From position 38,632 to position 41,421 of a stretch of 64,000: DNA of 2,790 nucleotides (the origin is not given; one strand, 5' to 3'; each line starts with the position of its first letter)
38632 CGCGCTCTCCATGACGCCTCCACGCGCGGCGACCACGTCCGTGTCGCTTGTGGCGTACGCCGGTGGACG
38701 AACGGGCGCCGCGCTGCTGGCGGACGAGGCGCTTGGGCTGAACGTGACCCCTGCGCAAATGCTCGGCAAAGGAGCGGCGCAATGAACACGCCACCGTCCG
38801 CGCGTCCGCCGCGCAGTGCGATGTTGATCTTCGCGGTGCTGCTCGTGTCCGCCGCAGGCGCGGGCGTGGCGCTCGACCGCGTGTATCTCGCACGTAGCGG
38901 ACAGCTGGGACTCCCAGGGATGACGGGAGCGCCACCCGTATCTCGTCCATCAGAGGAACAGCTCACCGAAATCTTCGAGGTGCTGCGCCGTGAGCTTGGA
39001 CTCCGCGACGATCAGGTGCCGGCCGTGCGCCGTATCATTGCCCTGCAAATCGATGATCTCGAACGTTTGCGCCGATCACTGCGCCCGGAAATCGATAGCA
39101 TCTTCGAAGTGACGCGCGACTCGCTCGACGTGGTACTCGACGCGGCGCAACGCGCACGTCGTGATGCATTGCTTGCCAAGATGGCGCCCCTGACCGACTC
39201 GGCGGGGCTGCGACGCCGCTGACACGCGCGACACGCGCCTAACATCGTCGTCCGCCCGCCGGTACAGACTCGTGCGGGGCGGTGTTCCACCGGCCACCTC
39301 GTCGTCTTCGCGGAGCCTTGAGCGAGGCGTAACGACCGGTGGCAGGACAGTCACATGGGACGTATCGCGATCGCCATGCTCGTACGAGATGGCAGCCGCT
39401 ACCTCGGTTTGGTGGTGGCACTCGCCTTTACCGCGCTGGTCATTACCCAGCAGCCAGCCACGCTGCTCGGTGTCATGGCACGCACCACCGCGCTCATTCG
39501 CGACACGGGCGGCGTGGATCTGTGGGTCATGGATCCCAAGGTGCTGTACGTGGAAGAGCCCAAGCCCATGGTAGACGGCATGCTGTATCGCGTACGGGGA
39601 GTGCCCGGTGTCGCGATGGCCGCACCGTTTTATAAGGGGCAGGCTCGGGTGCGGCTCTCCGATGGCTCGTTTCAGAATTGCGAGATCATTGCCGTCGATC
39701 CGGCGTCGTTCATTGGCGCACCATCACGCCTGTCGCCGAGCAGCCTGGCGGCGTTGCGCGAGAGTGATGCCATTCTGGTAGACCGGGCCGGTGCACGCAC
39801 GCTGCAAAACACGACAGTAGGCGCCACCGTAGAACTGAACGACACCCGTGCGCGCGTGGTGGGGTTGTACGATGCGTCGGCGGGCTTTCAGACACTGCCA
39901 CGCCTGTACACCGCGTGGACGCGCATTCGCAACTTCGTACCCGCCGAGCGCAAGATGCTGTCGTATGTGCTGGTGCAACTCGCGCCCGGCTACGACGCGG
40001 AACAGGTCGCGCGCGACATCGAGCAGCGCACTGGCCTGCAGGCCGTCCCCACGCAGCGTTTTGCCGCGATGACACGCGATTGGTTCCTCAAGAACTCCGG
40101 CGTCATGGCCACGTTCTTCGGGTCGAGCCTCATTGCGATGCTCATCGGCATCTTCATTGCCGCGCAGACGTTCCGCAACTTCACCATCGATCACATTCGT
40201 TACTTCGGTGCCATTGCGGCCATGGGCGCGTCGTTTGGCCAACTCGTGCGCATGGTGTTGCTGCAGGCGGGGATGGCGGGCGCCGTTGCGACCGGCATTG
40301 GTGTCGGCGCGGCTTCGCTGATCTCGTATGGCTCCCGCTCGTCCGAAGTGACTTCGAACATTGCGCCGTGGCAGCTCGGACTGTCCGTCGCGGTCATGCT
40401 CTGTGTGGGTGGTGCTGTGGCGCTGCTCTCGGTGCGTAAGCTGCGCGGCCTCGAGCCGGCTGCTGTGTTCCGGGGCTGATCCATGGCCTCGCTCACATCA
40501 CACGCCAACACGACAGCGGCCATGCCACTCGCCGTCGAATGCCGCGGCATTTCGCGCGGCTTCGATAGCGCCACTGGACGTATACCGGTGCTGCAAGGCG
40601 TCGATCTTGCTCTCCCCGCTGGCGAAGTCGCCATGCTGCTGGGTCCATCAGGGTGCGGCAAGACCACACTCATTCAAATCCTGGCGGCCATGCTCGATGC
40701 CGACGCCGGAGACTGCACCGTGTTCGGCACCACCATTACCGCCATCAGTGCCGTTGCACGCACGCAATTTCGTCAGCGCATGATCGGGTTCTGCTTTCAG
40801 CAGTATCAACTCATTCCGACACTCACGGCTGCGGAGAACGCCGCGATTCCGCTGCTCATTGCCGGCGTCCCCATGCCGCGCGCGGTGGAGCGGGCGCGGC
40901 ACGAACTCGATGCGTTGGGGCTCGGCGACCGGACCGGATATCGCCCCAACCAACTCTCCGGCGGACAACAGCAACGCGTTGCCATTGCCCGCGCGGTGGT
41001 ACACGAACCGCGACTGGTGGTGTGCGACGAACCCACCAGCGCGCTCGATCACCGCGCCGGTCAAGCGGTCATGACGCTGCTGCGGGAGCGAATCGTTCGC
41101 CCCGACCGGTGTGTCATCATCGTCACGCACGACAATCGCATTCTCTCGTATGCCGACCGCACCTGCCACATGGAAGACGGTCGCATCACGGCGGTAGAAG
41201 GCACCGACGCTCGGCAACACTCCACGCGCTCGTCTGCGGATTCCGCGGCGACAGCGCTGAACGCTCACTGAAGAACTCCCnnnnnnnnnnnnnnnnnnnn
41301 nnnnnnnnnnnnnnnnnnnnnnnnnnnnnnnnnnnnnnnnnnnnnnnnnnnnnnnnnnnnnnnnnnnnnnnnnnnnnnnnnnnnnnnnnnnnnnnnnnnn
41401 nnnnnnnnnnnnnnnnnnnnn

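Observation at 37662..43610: ECF regulon readable in sequence: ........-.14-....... drives both the sigma operon and a tripartite ABC exporter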

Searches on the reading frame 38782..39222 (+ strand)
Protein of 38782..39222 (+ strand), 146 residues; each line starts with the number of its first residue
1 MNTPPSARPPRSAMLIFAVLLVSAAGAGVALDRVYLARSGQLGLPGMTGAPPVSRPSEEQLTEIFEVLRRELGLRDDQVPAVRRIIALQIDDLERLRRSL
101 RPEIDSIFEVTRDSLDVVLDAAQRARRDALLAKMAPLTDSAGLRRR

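Call 6: search_protein_families(library=pfam, proteins=[window:38782-39222:+], max_evalue=0.01)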
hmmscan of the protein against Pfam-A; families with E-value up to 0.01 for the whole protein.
window:38782-39222:+ (146 aa): 0 families

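Call 7: search_protein_families(library=ncbifam, proteins=[window:38782-39222:+], max_evalue=0.01)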
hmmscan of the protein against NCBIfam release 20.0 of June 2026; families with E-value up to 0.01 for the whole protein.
window:38782-39222:+ (146 aa): 0 families

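Call 46: find_homologous_proteins(query=window:38782-39219:+, max_evalue=0.001)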
Query window:38782-39219:+ (146 aa): 9 proteins with E <= 0.001 among 967 candidates.
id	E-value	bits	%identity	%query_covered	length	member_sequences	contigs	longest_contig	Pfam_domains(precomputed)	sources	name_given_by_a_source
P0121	4.1e-81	288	97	100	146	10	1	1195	-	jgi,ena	-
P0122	2.4e-75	269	90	100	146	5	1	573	-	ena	-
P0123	2.1e-73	263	88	100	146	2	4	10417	-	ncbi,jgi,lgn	jgi:hypothetical protein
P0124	4.0e-71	255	88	100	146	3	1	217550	-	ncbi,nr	ncbi:MAG: hypothetical protein HEQ38_07565 [Gemmatimonas sp.]|nr:hypothetical protein [Gemmatimonas 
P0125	6.3e-66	238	89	91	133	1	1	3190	-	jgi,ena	jgi:hypothetical protein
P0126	2.0e-58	214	73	100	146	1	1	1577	-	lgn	-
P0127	6.8e-48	180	92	68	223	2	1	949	-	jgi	jgi:hypothetical protein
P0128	4.4e-44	168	61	99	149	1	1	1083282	-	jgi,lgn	-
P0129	1.3e-43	166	60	99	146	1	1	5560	-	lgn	-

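Call 48: search_protein_families(library=pfam, alignment_id=A3, max_evalue=1)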
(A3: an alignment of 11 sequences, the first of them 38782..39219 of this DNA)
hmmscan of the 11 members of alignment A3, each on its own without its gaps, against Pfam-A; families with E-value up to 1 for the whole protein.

A. member 1, window:38782-39219:+ (146 aa): 1 family
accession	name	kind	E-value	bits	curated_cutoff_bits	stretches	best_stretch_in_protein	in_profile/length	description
PF01544.23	CorA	-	0.1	12.3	27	1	59-133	128-200/292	CorA-like Mg2+ transporter protein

B. families by the number of members that match (of 11 scanned): 8 families
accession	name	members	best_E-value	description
PF07813.17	LTXXQ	6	8.7e-07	LTXXQ motif family protein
PF13801.11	Metal_resist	2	0.027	Heavy-metal resistance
PF01544.23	CorA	2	0.045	CorA-like Mg2+ transporter protein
PF16231.10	DUF4890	1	0.052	Domain of unknown function (DUF4890)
PF11304.13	DUF3106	1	0.1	Protein of unknown function (DUF3106)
PF00240.29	ubiquitin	1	0.23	Ubiquitin family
PF02535.28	Zip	1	0.32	ZIP Zinc transporter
PF24040.1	DUF7349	1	0.36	Domain of unknown function (DUF7349)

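Call 49: search_solved_structures(query=A3, max_evalue=10)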
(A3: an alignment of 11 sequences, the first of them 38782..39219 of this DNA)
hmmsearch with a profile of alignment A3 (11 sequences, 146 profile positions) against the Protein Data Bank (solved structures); distinct sequences matched with E-value up to 10: 16.
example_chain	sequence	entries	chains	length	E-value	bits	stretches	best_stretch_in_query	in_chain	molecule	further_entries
3oeo_A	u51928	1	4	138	9.1e-05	25.9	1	66-129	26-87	Spheroplast protein Y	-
5wo1_A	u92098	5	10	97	0.0002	24.8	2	70-129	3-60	Periplasmic chaperone Spy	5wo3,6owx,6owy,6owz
5wnw_A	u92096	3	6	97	0.00023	24.6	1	70-129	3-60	Periplasmic chaperone Spy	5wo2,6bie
3o39_A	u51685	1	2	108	0.0021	21.5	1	70-127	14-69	Periplasmic protein related to spheroblast formation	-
9goa_A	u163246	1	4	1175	0.31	14.4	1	58-113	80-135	Alpha-latrotoxin-Lt1a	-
9go9_A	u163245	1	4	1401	0.33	14.3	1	58-113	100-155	Alpha-latrotoxin-Lt1a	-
2n6z_A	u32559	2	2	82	0.55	13.6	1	60-97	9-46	HMWP2 nonribosomal peptide synthetase | Siderophore yersiniabactin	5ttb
7cik_A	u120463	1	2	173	0.59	13.5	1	47-94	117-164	Flagellar M-ring protein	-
2n6y_A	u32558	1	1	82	0.83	13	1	60-96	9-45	HMWP2 nonribosomal peptide synthetase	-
7ozr_A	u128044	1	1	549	1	12.8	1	58-88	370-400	Nucleocapsid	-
7ewq_A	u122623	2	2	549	1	12.8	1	58-88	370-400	Nucleoprotein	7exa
2l2l_A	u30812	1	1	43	1.1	12.6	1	57-92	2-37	Transcriptional repressor p66-alpha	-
6cfe_A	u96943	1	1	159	1.6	12.1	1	63-125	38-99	Mutant of Apolipoprotein E3 (APO-E3)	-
8ax8_A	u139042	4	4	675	4.4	10.7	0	60-110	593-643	Maltose/maltodextrin-binding periplasmic protein,Apolipoprotein E | Maltodextrin-binding protein,Apolipoprotein E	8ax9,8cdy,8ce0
7uvj_A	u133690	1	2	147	7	10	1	64-125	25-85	Apolipoprotein E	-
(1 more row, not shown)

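Call 58: find_encoding_contigs(protein=P0129, flank=6000, max_places=3)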
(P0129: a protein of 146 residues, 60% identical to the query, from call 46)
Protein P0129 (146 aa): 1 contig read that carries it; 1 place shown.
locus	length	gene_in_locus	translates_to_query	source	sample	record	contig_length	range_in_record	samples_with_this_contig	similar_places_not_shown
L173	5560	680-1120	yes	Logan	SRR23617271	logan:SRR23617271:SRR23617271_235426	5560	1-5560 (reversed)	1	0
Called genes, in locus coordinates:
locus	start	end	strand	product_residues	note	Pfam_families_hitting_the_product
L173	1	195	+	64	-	?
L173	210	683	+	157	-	-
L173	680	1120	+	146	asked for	-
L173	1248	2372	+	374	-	PF12704:MacB_PCD, PF02687:FtsX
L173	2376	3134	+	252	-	PF00005:ABC_tran, PF02463:SMC_N (faint), PF13304:AAA_21 (faint)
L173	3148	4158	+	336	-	PF00364:Biotin_lipoyl (faint), PF25917:BSH_RND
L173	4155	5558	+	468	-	?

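Call 86: predict_structure(alignment_id=A7)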
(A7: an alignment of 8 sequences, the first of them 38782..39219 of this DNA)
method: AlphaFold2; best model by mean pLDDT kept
length: 146 residues; sequences in the alignment: 8
mean_pLDDT: 60.3   pTM: 0.42
mean pLDDT of the five models: 60.3, 52.3, 51.8, 49.1, 46.0
residues with pLDDT >= 90: 0; 70-90: 60; 50-70: 26; < 50: 60
segments of 3 or more residues with pLDDT < 50: 1-9, 12-18, 21-54, 137-146
pLDDT, mean of each block of 10 residues (from residue 1): 41 47 44 38 38 56 77 83 79 71 68 79 79 57 41
secondary structure, 60 per line:
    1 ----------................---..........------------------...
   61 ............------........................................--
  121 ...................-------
elements in order: H11-26 H30-39 H58-72 H79-118 H121-139

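Call 88: fold_search(model_id=the predicted structure, library=pdb)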
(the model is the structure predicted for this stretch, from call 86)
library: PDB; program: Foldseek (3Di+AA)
matches with E <= 10: 25; with E <= 0.001: 0
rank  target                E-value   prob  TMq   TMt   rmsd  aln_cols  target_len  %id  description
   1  1k05_C                2.7e+00  0.11  0.24  0.25  11.6       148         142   14  Crystal structure of the Focal Adhesion Targeting Domain of Focal Adhesion Kinase (released 2002-01-30)
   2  1hm4_B                3.4e+00  0.10  0.27  0.15  11.9       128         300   19  N219L PENTALENENE SYNTHASE (released 2002-08-30)
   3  6d6k_B                3.7e+00  0.08  0.17  0.08  10.0       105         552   13  Structure of polyribonucleotide nucleotidyltransferase from Acinetobacter baumannii (released 2018-05-02)
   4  1k05_B                4.9e+00  0.05  0.21  0.21  12.2       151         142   16  Crystal structure of the Focal Adhesion Targeting Domain of Focal Adhesion Kinase (released 2002-01-30)
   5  7q21_A                5.4e+00  0.02  0.14  0.06  21.2       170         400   13  III2-IV2 respiratory supercomplex from Corynebacterium glutamicum (released 2022-02-02)
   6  9c7l_B                6.0e+00  0.07  0.26  0.14  14.7       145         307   14  Crystal structure of pentalenene synthase variant F76A complexed with 2-fluorofarnesyl diphosphate (released 2024-11-06)
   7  6wkj_B                6.0e+00  0.06  0.26  0.14  14.9       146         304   15  Crystal structure of pentalenene synthase mutant F76H complexed with 12,13-difluorofarnesyl diphosphate (released 2020-08-26)
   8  8kc7_B                6.0e+00  0.06  0.23  0.08  20.2       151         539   10  Rpd3S histone deacetylase complex (released 2023-09-13)
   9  1ps1_A                6.4e+00  0.07  0.26  0.15  12.9       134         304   15  PENTALENENE SYNTHASE (released 1998-03-25)
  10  6wki_B                6.4e+00  0.06  0.26  0.14  14.8       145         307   14  Crystal structure of pentalenene synthase mutant F76H (released 2020-08-26)
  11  6wkh_B                6.7e+00  0.06  0.26  0.14  15.3       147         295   15  Crystal structure of pentalenene synthase mutant F76W complexed with 12,13-difluorofarnesyl diphosphate (released 2020-08-26)
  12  6wke_B                6.7e+00  0.06  0.26  0.14  13.1       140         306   15  Crystal structure of pentalenene synthase mutant F76Y (released 2020-08-26)
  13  6wkf_B                7.1e+00  0.06  0.26  0.14  15.3       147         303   16  Crystal structure of pentalenene synthase mutant F76Y complexed with 12,13-difluorofarnesyl diphosphate (released 2020-08-26)
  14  9y6l                  7.1e+00  0.06  0.22  0.11  15.1       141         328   18  Avermitilol synthase A177S: Complex with Mg, inorganic pyrophosphate, and benzyltriethyl ammonium cation (released 2025-12-17)
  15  5c22_C                7.1e+00  0.04  0.23  0.15  26.2       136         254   14  Crystal structure of Zn-bound HlyD from E. coli (released 2016-02-17)
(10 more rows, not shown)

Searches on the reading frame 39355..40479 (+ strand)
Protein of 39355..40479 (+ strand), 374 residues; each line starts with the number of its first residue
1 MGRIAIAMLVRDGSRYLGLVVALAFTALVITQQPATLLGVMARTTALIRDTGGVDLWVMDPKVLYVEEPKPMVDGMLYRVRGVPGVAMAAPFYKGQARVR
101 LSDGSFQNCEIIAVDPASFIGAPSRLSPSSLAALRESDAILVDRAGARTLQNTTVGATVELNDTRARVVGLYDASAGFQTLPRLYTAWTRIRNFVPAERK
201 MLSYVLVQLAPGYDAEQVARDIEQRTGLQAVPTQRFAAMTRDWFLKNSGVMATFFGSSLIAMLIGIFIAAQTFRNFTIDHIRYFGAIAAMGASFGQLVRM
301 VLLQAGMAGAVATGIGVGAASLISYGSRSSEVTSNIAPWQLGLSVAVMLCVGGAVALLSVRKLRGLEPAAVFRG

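Call 6: search_protein_families(library=pfam, proteins=[window:39355-40479:+], max_evalue=0.01)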
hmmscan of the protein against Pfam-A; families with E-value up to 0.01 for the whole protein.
window:39355-40479:+ (374 aa): 2 families
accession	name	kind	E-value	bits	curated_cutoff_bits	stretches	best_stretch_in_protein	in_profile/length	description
PF12704.14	MacB_PCD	-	9.9e-12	46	27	1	56-224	39-206/207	MacB-like periplasmic core domain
PF02687.27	FtsX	-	2.3e-10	41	25.5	1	258-368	4-120/120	FtsX-like permease C-terminal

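Call 7: search_protein_families(library=ncbifam, proteins=[window:39355-40479:+], max_evalue=0.01)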
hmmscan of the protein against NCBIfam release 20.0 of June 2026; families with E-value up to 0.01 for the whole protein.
window:39355-40479:+ (374 aa): 2 families
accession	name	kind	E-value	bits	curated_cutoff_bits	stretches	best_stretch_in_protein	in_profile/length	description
TIGR01185.1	devC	equivalog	7.5e-11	41.6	290.35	1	9-372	8-380/380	ABC transporter permease DevC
TIGR03434.1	ADOP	subfamily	0.00082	17.6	622.3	0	153-227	161-239/803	ADOP family duplicated permease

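Call 32: find_related_loci(query=A2, collection=metagenome_contigs, flank=6000)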
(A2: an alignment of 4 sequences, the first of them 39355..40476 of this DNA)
Query A2 (374 aa) in metagenome_contigs; peptide patterns used: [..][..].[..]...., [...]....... (x = any residue, [..] = any of these).
600 stretches matched a pattern (row limit reached: there are more); 384 encode a relative of the query (tblastn E <= 1e-3); the best 80 are kept; 80 distinct loci.
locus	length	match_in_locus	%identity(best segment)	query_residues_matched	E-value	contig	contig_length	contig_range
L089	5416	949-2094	46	4-373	9e-101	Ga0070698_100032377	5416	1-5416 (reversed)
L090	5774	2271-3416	45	4-373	1e-100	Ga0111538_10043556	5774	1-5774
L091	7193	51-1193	45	4-372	2e-98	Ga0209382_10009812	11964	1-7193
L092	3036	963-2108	44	4-373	3e-98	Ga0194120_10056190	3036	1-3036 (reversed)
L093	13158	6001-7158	42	1-374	2e-90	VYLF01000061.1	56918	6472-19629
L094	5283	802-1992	41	1-374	6e-90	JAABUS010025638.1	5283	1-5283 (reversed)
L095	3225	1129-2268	42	1-374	2e-89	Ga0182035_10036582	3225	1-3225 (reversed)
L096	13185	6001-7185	40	1-374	3e-87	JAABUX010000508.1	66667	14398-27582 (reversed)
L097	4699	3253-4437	40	1-374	1e-86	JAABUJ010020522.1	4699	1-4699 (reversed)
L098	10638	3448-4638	41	1-374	2e-86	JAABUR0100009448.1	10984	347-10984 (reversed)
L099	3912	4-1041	43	40-373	1e-86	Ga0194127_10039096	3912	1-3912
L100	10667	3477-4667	41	1-374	2e-86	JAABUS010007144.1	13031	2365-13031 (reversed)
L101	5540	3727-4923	42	1-373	5e-86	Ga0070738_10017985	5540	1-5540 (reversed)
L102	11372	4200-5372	39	1-374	2e-85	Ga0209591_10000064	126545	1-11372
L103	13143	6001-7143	54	1-373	5e-121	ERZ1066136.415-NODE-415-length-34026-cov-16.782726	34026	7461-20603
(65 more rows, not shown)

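Call 54: search_solved_structures(query=window:39355-40476:+, max_evalue=0.01)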
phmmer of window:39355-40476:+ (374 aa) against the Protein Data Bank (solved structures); distinct sequences matched with E-value up to 0.01: 0.

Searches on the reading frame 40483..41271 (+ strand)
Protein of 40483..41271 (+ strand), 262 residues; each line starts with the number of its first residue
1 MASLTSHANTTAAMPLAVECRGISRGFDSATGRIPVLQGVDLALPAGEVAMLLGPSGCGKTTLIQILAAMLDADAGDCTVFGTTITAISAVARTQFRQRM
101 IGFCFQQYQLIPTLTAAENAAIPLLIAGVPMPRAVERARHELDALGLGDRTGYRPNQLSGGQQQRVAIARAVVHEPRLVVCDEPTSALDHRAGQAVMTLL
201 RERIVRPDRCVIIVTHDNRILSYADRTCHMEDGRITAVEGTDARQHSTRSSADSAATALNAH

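Call 6: search_protein_families(library=pfam, proteins=[window:40483-41271:+], max_evalue=0.01)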
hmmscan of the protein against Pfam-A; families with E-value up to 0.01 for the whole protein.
window:40483-41271:+ (262 aa): 14 families
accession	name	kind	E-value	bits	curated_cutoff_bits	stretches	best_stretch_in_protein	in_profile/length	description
PF00005.33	ABC_tran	-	3.7e-33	115.5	25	1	37-186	1-137/137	ABC transporter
PF13304.12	AAA_21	-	7.1e-08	33.3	27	1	49-80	1-29/304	AAA domain, putative AbiEii toxin, Type IV TA system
PF02463.25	SMC_N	-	1.4e-06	28.4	40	1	151-230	130-211/220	RecF/RecN/SMC N terminal domain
PF13481.12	AAA_25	-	0.00012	22.2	27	1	42-82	28-65/195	AAA domain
PF13191.12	AAA_16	-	0.00019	22.4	32.6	1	46-166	23-124/167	AAA ATPase domain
PF07728.20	AAA_5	-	0.00042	20.8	22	1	51-74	3-25/139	AAA domain (dynein-related subfamily)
PF13401.12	AAA_22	-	0.0006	20.6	27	1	49-99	7-53/130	AAA domain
PF00004.35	AAA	-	0.00087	20.2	21.2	1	51-74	2-25/131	ATPase family associated with various cellular activities (AAA)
PF13604.12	AAA_30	-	0.00091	19.5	27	1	48-89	19-60/191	AAA domain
PF03215.21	Rad17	-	0.00094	19.6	23.8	1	49-71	47-69/186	Rad17 P-loop domain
PF13521.12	AAA_28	-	0.0016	19.1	27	1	51-70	3-22/164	AAA domain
PF13166.12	AAA_13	-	0.002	17.4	36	0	173-230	524-583/713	AAA domain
PF20720.3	nSTAND3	-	0.0042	17.2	27.2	0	48-95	18-64/155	Novel STAND NTPase 3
PF05729.18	NACHT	-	0.0057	16.9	26.7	0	49-75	2-28/167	NACHT domain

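Call 7: search_protein_families(library=ncbifam, proteins=[window:40483-41271:+], max_evalue=0.01)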
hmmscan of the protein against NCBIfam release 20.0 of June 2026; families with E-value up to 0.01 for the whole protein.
window:40483-41271:+ (262 aa): 195 families (the best 25 are shown)
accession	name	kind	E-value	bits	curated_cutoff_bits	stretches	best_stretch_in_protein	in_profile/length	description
TIGR02982.1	heterocyst_DevA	subfamily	1.3e-61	208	295.8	1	18-235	2-219/220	ABC exporter ATP-binding subunit, DevA family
NF007826.0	PRK10535.1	equivalog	3.8e-58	197.3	966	1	18-254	5-240/648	macrolide ABC transporter ATP-binding protein/permease MacB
TIGR02211.1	LolD_lipo_ex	equivalog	1.5e-54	184.8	307.75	1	18-236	2-220/221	lipoprotein-releasing ABC transporter ATP-binding protein LolD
TIGR02673.1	FtsE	equivalog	7.6e-51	172.8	264.85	1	33-234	14-214/214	cell division ATP-binding protein FtsE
NF008639.0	PRK11629.1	equivalog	3.1e-50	170.8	360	1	18-237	7-226/234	lipoprotein-releasing ABC transporter ATP-binding protein LolD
NF038007.1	ABC_ATP_DarD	equivalog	1.3e-49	168.6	375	1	31-235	15-218/218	darobactin export ABC transporter ATP-binding protein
NF007879.0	PRK10584.1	equivalog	1.4e-48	165.6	336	1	24-236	13-225/228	putative ABC transporter ATP-binding protein YbbA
TIGR03265.1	PhnT2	equivalog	6e-47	160.6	457.7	1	32-238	15-216/353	putative 2-aminoethylphosphonate ABC transporter ATP-binding protein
TIGR03608.1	L_ocin_972_ABC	subfamily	3.8e-45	153.9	254.85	1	35-228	12-204/206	putative bacteriocin export ABC transporter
NF006987.0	PRK09452.1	equivalog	4.1e-45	154.1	482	1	15-237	15-228/378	spermidine/putrescine ABC transporter ATP-binding protein PotA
TIGR01187.1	potA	subfamily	3e-42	144.8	355.6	1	52-239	1-183/325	polyamine ABC transporter ATP-binding protein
NF007027.0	PRK09493.1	equivalog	6.5e-42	143.5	379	1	31-237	11-216/240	glutamine ABC transporter ATP-binding protein GlnQ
NF008428.0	PRK11264.1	equivalog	3.5e-41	141.1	406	1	36-244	18-229/250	L-cystine ABC transporter ATP-binding protein TcyN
TIGR03258.1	PhnT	equivalog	7.8e-41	140.3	499.15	1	35-241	22-224/359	2-aminoethylphosphonate ABC transport system ATP-binding subunit PhnT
TIGR02315.1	ABC_phnC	equivalog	1.7e-40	138.9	266.1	1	36-236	17-225/243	phosphonate ABC transporter ATP-binding protein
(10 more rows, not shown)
